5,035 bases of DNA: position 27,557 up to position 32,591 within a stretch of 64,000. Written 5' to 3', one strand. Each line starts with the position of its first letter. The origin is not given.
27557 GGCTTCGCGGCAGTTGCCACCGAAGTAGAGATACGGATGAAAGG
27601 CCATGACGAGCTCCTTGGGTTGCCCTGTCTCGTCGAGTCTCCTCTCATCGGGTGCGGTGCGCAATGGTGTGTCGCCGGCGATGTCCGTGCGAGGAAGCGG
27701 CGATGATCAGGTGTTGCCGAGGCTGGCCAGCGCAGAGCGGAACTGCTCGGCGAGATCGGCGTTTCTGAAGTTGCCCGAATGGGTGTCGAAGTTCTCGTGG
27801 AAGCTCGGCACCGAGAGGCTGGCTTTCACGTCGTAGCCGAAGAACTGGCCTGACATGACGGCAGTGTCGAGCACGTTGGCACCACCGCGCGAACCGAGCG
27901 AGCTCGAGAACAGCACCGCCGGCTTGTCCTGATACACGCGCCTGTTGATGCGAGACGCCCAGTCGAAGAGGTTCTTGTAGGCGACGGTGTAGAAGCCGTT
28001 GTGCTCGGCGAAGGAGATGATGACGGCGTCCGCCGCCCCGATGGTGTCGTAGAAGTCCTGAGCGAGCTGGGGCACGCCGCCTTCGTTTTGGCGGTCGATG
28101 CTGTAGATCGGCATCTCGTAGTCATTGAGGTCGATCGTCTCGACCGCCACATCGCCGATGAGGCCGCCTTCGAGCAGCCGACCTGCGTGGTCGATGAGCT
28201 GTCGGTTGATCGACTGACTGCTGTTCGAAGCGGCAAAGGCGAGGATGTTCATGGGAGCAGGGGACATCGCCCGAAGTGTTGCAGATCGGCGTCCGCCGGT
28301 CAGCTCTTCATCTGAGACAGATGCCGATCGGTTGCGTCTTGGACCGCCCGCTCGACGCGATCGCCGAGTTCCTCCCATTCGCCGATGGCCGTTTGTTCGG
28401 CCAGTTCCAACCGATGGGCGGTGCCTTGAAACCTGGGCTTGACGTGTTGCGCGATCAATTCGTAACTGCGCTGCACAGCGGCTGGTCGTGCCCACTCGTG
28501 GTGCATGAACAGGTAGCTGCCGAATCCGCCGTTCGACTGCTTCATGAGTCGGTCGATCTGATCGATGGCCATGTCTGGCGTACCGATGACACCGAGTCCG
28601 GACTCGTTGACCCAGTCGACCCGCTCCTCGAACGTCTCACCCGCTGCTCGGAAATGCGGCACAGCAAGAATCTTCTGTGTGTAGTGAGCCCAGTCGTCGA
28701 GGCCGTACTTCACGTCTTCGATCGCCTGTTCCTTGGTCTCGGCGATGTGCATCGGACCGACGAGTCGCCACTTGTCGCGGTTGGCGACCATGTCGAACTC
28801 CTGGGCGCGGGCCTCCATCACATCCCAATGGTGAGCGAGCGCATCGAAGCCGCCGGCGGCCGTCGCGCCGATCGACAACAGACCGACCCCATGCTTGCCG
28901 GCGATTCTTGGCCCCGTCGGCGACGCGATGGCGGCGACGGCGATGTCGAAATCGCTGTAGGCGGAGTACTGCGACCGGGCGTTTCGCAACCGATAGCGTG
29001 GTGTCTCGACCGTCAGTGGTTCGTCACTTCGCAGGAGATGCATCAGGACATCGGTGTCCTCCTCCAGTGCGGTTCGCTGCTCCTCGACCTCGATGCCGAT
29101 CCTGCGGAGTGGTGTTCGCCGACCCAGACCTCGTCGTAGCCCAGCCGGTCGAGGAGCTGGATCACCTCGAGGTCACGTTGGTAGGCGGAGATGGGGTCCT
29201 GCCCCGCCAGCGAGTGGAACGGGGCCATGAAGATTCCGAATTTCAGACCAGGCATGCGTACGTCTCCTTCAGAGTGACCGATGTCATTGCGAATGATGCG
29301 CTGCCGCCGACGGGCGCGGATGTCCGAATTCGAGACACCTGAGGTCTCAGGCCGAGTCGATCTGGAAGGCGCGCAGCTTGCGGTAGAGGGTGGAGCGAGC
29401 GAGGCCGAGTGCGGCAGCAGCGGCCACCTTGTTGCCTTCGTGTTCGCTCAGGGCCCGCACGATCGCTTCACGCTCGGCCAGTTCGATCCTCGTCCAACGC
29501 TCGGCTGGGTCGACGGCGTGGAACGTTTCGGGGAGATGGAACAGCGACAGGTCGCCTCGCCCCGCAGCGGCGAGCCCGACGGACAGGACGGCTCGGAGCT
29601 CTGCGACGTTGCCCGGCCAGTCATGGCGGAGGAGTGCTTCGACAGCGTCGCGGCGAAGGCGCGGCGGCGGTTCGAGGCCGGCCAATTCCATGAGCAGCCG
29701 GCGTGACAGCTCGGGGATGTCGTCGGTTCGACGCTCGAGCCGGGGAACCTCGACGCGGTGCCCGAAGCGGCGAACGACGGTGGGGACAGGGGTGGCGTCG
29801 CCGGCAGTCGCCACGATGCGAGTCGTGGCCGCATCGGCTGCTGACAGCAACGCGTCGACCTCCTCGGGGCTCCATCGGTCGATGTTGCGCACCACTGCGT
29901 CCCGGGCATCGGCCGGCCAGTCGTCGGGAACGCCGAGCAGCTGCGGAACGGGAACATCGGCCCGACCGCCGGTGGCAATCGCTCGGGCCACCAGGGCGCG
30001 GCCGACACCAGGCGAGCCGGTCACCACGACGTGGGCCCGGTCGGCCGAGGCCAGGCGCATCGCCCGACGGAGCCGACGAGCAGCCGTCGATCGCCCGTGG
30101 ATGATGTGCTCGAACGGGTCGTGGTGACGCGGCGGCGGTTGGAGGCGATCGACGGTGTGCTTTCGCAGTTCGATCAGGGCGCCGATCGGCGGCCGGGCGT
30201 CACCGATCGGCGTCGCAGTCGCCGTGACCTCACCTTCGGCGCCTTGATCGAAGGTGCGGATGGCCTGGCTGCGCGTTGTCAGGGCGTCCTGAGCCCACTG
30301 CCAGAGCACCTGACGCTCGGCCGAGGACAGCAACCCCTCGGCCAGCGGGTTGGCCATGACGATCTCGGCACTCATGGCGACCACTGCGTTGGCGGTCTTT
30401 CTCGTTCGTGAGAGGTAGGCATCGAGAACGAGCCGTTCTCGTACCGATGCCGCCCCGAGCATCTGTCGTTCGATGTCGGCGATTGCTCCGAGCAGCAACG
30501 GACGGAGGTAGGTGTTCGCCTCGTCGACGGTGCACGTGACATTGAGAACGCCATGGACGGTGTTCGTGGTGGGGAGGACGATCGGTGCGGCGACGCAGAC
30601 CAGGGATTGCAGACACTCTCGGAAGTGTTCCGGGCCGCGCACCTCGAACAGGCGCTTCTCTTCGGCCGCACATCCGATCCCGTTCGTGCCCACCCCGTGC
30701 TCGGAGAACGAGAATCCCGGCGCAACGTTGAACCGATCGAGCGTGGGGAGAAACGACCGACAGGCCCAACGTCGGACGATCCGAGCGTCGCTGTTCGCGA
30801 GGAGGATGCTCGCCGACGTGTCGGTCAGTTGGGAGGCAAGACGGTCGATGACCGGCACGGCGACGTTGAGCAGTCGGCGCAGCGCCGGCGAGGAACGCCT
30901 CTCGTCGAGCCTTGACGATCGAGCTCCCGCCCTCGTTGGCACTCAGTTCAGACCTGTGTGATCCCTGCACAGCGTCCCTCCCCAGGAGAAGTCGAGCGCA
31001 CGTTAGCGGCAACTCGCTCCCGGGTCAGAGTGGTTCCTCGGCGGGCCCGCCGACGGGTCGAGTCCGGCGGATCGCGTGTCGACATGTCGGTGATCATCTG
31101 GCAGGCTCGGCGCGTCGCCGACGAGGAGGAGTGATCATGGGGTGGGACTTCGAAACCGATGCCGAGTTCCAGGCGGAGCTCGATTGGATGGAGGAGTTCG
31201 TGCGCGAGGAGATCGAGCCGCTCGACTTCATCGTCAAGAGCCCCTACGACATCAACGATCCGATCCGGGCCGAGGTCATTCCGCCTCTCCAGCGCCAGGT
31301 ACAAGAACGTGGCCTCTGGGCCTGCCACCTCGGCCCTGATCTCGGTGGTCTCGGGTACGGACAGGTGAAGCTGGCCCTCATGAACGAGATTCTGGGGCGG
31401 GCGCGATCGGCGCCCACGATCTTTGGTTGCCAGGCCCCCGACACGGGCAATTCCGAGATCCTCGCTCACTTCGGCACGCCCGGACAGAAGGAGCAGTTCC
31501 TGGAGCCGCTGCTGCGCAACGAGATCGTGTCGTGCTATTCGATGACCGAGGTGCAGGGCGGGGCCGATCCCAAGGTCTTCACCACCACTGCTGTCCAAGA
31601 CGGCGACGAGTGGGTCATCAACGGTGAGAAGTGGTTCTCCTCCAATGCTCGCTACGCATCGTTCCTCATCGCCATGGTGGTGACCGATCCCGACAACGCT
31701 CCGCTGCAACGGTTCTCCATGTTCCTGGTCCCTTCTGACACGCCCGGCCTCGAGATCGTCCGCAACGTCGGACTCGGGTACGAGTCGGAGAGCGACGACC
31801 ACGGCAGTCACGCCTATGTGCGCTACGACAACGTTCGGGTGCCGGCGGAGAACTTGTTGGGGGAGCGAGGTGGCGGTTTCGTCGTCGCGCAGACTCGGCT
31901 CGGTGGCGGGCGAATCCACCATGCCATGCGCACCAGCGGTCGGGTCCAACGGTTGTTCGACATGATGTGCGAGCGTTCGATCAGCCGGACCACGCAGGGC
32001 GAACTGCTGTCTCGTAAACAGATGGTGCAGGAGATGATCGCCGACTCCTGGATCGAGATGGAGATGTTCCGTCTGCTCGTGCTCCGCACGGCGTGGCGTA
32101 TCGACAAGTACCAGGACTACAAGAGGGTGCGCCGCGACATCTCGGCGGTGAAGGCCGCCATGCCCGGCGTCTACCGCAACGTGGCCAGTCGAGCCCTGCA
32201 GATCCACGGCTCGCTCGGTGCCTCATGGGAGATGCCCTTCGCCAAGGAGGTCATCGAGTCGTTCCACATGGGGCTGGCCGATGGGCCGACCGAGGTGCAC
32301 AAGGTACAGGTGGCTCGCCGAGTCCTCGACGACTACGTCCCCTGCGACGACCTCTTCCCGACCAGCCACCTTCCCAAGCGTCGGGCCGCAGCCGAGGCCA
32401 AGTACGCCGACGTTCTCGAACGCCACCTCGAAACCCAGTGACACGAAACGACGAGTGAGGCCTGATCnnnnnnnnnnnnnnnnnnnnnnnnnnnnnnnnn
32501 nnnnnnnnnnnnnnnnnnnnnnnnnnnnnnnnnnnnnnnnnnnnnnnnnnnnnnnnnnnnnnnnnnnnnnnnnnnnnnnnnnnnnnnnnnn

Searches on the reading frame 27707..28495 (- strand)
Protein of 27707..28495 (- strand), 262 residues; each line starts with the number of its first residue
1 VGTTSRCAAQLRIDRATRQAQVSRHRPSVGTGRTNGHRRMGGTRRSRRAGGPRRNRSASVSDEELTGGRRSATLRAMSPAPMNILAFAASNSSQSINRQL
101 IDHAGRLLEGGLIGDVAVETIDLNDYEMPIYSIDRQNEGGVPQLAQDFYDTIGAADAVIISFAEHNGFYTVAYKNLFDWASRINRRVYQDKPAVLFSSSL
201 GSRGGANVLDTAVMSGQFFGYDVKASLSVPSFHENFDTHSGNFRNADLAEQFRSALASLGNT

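Call 36: search_protein_families(library=pfam, proteins=[window:27707-28495:-], max_evalue=0.001)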
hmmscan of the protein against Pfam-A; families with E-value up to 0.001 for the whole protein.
window:27707-28495:- (262 aa): 1 family
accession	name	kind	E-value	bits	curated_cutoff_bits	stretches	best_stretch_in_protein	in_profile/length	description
PF03358.20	FMN_red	-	8.4e-28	97.3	24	1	82-214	1-130/152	NADPH-dependent FMN reductase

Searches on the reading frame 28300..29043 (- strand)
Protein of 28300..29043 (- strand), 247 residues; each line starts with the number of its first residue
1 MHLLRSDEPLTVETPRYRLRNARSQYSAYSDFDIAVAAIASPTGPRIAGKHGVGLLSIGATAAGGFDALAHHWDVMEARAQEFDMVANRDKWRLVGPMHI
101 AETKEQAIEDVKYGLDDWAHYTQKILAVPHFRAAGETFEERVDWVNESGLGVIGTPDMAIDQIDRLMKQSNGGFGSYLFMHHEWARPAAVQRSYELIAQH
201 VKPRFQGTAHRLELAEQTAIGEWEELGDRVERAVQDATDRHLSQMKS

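Call 36: search_protein_families(library=pfam, proteins=[window:28300-29043:-], max_evalue=0.001)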
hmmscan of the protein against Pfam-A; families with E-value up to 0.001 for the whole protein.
window:28300-29043:- (247 aa): 1 family
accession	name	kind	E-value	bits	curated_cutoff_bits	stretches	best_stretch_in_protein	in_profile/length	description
PF00296.26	Bac_luciferase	-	0.00012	21.9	27.9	1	8-166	141-307/314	Luciferase-like monooxygenase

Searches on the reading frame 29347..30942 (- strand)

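Call 33: search_protein_families(library=pfam, proteins=[window:29347-30942:-], max_evalue=0.001)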
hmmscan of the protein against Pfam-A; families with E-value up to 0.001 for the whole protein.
window:29347-30942:- (531 aa): 4 families
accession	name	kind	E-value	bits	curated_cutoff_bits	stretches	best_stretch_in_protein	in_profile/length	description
PF25601.1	AAA_lid_14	-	8e-12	45.3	27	1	404-480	2-80/87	AAA+ ATPase lid domain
PF02954.25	HTH_8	-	3.5e-11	43.1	22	1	486-526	2-42/42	Bacterial regulatory protein, Fis family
PF18024.7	HTH_50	-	1.2e-05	25.3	27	1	489-528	11-49/50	Helix-turn-helix domain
PF13551.12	HTH_29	-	0.00014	22.4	28.1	0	493-527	3-37/64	Winged helix-turn helix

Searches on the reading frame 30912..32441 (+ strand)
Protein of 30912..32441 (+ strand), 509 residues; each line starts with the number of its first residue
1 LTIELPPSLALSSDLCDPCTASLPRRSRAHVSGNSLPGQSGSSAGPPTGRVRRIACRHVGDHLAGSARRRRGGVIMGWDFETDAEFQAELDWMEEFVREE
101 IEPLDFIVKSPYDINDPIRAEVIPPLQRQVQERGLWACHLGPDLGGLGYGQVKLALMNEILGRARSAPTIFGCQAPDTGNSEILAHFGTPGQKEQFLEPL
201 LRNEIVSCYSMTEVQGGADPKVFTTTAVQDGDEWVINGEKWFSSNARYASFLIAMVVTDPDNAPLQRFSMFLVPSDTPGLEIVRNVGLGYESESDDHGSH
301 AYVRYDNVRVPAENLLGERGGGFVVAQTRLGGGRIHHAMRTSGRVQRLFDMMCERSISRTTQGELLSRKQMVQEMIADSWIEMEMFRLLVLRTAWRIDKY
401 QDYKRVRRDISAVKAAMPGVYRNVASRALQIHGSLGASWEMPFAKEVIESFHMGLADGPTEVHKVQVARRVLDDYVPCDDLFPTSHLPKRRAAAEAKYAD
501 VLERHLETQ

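Call 33: search_protein_families(library=pfam, proteins=[window:30912-32441:+], max_evalue=0.001)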
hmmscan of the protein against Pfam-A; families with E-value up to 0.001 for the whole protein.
window:30912-32441:+ (509 aa): 4 families
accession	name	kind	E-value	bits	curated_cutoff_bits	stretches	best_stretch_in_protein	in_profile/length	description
PF00441.29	Acyl-CoA_dh_1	-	4.8e-27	95.4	22.4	1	320-472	1-150/150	Acyl-CoA dehydrogenase, C-terminal domain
PF02770.24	Acyl-CoA_dh_M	-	1.1e-19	70.8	33.3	1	208-291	1-85/97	Acyl-CoA dehydrogenase, middle domain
PF02771.21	Acyl-CoA_dh_N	-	4.3e-10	40.4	22.9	1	90-204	8-113/113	Acyl-CoA dehydrogenase, N-terminal domain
PF11794.13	HpaB_N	-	0.00037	20.6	35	0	234-315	178-268/270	4-hydroxyphenylacetate 3-hydroxylase N terminal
